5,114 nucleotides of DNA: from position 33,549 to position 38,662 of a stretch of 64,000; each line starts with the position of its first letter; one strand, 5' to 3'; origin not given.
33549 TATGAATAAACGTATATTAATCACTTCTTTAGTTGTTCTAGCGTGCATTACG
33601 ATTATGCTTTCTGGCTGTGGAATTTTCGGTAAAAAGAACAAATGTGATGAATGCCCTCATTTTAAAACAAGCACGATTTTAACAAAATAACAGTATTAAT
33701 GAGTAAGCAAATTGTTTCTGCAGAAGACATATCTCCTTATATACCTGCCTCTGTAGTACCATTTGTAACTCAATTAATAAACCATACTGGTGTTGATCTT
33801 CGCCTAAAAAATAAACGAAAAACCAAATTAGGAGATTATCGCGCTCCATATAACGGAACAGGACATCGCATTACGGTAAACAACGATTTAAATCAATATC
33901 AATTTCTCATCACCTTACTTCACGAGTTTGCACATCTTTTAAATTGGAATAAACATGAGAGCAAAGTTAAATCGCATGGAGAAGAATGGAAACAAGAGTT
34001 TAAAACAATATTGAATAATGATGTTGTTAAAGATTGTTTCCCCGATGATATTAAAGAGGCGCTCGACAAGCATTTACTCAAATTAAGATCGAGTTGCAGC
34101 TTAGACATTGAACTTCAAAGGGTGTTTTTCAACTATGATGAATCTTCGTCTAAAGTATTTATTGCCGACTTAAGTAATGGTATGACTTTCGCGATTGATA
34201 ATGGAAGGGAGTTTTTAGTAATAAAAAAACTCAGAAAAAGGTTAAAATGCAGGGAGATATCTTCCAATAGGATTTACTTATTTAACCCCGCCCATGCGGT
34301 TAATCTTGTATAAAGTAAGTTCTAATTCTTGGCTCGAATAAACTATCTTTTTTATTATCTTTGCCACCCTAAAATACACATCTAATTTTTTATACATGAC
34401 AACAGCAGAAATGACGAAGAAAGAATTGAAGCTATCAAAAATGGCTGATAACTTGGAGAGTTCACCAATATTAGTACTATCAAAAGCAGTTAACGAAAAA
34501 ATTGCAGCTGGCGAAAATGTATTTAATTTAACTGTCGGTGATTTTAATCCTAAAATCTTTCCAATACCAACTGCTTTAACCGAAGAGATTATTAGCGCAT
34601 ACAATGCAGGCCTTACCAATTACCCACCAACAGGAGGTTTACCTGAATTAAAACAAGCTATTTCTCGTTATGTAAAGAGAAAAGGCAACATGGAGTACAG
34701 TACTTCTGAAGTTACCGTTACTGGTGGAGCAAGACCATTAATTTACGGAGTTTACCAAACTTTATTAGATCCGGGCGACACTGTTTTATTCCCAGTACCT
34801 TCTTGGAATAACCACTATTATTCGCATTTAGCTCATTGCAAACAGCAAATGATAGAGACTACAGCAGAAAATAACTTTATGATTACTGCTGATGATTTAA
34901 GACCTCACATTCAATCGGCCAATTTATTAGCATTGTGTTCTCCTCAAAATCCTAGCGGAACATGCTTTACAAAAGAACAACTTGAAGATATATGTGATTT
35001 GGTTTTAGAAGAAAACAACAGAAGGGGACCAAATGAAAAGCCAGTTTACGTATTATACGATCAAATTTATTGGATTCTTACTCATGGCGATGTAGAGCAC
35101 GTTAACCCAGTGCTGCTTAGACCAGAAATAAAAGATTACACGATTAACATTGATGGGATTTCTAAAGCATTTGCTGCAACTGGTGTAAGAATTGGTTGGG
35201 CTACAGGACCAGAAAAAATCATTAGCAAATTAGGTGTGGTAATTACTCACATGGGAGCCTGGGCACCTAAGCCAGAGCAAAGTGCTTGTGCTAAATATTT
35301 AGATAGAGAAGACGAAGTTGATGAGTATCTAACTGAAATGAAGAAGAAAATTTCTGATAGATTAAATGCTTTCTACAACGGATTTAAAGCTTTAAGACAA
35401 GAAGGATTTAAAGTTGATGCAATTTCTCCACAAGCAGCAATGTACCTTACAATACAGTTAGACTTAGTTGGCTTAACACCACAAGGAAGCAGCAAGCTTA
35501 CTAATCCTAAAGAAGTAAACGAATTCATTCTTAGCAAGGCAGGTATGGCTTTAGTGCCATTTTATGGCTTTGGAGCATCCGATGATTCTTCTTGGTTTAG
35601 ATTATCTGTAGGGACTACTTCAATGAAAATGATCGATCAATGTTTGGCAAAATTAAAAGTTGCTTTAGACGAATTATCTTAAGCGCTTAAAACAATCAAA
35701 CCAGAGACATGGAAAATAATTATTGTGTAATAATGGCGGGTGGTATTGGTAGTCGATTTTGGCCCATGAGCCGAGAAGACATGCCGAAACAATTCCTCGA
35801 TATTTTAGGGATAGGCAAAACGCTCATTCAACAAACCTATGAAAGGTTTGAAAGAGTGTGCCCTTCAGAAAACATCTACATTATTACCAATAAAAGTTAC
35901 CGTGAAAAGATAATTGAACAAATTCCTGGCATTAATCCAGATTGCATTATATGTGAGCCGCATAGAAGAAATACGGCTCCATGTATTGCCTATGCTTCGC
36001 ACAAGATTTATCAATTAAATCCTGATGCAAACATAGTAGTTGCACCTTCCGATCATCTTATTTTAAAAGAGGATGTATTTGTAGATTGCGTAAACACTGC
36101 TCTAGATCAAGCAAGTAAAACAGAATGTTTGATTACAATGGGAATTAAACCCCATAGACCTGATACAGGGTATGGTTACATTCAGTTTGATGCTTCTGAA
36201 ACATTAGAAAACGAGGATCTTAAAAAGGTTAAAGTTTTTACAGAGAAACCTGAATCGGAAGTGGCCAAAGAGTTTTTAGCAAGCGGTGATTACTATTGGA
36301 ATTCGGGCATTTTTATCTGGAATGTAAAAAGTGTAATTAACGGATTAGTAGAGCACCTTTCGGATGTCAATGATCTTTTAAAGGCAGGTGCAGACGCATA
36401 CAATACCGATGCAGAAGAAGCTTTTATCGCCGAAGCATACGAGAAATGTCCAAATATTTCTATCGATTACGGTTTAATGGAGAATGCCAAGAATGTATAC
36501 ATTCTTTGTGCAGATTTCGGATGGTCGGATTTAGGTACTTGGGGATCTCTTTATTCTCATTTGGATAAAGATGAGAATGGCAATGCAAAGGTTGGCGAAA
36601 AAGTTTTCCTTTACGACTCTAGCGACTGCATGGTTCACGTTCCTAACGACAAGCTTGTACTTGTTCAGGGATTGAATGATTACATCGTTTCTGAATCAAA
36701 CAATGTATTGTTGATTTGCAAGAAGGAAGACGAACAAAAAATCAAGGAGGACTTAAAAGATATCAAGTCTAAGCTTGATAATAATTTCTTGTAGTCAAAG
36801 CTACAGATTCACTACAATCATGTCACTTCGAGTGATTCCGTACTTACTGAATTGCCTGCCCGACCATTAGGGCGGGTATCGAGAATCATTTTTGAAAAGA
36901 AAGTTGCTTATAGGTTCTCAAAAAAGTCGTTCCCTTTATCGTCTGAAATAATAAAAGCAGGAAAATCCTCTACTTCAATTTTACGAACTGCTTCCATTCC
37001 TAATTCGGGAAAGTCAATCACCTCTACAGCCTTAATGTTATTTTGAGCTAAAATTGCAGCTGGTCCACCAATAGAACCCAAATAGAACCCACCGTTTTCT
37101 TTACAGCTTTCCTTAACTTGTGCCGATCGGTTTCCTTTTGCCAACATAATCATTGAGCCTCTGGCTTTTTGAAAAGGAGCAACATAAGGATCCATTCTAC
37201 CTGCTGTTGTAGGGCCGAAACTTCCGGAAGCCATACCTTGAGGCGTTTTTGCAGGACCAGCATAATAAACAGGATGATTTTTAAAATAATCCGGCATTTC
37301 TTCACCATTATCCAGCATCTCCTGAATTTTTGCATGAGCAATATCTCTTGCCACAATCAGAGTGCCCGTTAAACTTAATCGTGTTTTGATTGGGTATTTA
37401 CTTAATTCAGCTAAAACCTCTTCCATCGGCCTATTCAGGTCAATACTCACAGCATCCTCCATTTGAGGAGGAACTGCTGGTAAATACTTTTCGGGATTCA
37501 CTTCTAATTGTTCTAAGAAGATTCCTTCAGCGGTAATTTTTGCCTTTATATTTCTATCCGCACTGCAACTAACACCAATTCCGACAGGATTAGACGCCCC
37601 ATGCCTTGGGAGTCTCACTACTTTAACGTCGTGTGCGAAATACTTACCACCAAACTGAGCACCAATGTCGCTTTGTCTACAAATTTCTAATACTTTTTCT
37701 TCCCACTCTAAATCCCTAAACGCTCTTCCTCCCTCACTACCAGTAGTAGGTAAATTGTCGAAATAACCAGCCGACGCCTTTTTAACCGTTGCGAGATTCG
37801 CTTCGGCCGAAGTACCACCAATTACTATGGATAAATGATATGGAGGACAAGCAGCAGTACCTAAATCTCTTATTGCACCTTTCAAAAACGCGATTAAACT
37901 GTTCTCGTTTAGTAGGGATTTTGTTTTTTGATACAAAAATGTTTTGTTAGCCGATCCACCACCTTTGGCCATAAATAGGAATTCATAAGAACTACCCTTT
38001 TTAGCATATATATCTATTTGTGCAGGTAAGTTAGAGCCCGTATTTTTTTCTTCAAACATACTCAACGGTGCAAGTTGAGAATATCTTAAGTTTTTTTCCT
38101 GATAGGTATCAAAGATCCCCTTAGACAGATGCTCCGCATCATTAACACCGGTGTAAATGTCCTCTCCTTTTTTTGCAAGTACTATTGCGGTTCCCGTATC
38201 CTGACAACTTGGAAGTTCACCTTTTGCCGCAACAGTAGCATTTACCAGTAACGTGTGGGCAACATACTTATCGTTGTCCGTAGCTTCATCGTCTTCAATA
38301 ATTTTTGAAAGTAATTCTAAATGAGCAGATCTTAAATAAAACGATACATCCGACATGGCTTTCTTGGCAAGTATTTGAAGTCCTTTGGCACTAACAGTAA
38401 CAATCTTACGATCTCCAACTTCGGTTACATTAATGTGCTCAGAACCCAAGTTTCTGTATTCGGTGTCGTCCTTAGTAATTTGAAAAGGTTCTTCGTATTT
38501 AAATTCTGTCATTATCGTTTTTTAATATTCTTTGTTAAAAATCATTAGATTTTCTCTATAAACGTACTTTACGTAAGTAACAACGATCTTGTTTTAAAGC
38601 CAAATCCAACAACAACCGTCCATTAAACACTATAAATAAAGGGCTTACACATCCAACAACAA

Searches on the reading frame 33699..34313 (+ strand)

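Call 25: search_protein_families(library=pfam, proteins=[window:33699-34313:+], max_evalue=0.0001)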
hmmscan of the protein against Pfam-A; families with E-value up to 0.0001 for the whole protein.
window:33699-34313:+ (204 aa): 1 family
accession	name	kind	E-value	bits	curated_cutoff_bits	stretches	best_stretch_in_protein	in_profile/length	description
PF10263.15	SprT-like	-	9.5e-08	32.3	25.6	1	30-104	19-95/108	SprT-like family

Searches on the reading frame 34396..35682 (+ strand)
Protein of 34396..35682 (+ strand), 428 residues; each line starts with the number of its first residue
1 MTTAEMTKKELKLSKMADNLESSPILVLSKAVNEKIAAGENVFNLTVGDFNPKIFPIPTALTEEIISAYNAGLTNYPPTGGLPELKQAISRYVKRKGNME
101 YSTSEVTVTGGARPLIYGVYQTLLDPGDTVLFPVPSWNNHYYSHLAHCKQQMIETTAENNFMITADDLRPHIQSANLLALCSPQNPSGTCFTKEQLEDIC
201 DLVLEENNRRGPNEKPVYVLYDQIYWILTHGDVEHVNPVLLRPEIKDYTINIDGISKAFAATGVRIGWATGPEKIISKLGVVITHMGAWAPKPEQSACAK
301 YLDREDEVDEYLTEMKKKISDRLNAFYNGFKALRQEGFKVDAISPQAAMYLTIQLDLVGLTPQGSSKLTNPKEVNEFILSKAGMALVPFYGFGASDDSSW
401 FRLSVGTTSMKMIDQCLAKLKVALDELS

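Call 25: search_protein_families(library=pfam, proteins=[window:34396-35682:+], max_evalue=0.0001)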
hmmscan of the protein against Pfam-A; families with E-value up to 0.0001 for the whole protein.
window:34396-35682:+ (428 aa): 1 family
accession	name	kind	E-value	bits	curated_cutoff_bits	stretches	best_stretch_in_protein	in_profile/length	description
PF00155.27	Aminotran_1_2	-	6.4e-52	177.4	19.7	1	41-419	2-360/361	Aminotransferase class I and II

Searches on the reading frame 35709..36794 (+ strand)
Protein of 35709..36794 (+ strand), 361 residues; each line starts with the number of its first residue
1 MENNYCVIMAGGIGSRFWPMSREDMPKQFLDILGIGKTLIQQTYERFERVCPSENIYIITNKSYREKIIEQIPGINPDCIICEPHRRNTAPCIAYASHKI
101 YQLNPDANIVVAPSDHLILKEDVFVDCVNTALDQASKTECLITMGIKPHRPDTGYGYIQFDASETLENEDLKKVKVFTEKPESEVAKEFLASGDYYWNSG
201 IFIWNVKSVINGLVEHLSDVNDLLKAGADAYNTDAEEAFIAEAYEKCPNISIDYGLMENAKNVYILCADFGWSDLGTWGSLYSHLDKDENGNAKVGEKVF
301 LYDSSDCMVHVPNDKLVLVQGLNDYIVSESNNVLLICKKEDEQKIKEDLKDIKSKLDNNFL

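Call 25: search_protein_families(library=pfam, proteins=[window:35709-36794:+], max_evalue=0.0001)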
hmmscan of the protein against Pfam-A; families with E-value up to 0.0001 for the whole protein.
window:35709-36794:+ (361 aa): 3 families
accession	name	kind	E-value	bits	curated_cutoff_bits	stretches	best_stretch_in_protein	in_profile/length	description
PF00483.29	NTP_transferase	-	8.6e-42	143.8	21.2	1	7-289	3-243/245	Nucleotidyl transferase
PF12804.13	NTP_transf_3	-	3e-07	31.2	27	1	6-131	1-111/160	MobA-like NTP transferase domain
PF22640.1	ManC_GMP_beta-helix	-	7e-07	29.5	27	1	302-347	6-50/55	MannoseP isomerase/GMP-like beta-helix domain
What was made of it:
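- Checked: The ManC-like gene at 35709-36794 is confirmed: NTP_transferase plus ManC_GMP_beta-helix (call 25).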

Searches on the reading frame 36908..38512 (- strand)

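Call 25: search_protein_families(library=pfam, proteins=[window:36908-38512:-], max_evalue=0.0001)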
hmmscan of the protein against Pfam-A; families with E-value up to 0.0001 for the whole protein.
window:36908-38512:- (534 aa): 2 families
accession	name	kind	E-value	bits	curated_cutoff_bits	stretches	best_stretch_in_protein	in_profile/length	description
PF05683.17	Fumerase_C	-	4.7e-84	281.3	22.2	1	330-533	1-204/205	Fumarase C-terminus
PF05681.19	Fumerase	-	4.1e-76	256.3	25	1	49-324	4-269/270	Fumarate hydratase (Fumerase)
